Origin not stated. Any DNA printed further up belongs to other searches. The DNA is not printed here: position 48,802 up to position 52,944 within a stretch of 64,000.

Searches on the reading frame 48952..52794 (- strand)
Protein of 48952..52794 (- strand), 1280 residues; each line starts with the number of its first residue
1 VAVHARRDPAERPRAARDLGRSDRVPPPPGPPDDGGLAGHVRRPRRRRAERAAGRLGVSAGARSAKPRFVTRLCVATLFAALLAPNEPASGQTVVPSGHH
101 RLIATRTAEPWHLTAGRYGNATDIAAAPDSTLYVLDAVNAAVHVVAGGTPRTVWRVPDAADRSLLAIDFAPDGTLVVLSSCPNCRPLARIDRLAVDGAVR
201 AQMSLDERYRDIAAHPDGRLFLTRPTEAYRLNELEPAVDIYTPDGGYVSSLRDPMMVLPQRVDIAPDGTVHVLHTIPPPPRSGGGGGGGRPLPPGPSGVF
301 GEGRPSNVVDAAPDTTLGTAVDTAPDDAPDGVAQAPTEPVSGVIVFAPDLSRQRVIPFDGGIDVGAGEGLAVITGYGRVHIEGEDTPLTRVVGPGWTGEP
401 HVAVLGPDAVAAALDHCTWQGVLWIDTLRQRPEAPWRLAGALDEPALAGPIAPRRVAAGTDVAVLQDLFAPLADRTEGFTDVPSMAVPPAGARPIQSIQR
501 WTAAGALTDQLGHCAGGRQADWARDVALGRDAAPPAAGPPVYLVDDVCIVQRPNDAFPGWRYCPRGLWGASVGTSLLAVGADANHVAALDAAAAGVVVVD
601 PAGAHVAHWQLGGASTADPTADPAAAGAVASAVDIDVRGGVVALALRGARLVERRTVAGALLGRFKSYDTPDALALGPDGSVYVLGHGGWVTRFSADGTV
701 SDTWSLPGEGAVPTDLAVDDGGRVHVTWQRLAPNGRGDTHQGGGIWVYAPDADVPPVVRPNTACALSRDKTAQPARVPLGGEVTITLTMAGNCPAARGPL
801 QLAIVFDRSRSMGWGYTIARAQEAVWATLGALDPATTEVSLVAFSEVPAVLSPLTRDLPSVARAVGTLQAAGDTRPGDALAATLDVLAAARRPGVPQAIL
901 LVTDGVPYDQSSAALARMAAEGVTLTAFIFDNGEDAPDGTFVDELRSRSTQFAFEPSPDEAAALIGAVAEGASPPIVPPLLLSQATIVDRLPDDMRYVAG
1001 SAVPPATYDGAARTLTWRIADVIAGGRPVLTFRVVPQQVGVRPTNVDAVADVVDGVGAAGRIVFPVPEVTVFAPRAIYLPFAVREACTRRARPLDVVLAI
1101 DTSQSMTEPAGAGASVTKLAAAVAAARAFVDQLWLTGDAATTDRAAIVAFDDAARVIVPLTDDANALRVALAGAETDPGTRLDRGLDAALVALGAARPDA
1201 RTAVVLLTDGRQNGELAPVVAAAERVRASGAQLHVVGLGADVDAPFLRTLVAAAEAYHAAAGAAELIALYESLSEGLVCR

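Call 7: search_protein_families(library=pfam, proteins=[window:48952-52794:-], max_evalue=0.001)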
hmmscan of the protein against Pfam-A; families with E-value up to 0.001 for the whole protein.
window:48952-52794:- (1280 aa): 5 families
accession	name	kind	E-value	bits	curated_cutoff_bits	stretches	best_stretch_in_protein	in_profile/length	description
PF13519.12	VWA_2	-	1.2e-30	106.7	27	2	1096-1210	1-106/107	von Willebrand factor type A domain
PF00092.34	VWA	-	1.4e-29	104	23.8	2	1095-1255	1-155/174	von Willebrand factor type A domain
PF05762.20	VWA_CoxE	-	4.3e-09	36.6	26.4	1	1088-1236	50-185/222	VWA domain containing CoxE-like protein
PF13768.12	VWA_3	-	2.1e-08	34.8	27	0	1167-1251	64-146/155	von Willebrand factor type A domain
PF08450.18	SGL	-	0.00038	20.6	26.3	0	649-717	168-231/246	SMP-30/Gluconolactonase/LRE-like region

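Call 75: search_protein_families(library=ncbifam, proteins=[window:48952-52794:-], max_evalue=0.1)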
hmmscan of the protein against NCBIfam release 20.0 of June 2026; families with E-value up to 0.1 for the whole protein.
window:48952-52794:- (1280 aa): 6 families
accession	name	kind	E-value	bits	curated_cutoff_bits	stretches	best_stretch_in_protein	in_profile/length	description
TIGR02442.1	Cob-chelat-sub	hypoth_equivalog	7.6e-12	44.5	779.45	2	1090-1215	469-586/641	putative cobaltochelatase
TIGR03436.1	acidobact_VWFA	subfamily_domain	2.8e-10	40.2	81.25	2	1088-1238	61-219/324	VWA domain-containing protein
TIGR03788.1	marine_srt_targ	equivalog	3.6e-08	32.3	551.65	1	1088-1248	266-415/629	marine proteobacterial sortase target protein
NF047508.1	VWA_BatA_Lepto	exception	1.7e-05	24.1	380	1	1092-1241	87-231/315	VWA domain-containing protein BatA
TIGR00868.1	hCaCC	subfamily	3.1e-05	22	900.85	1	1141-1244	340-444/863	calcium-activated chloride channel protein 1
NF010238.0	PRK13685.1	subfamily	0.00075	18.7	432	1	1096-1213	99-214/335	hypothetical protein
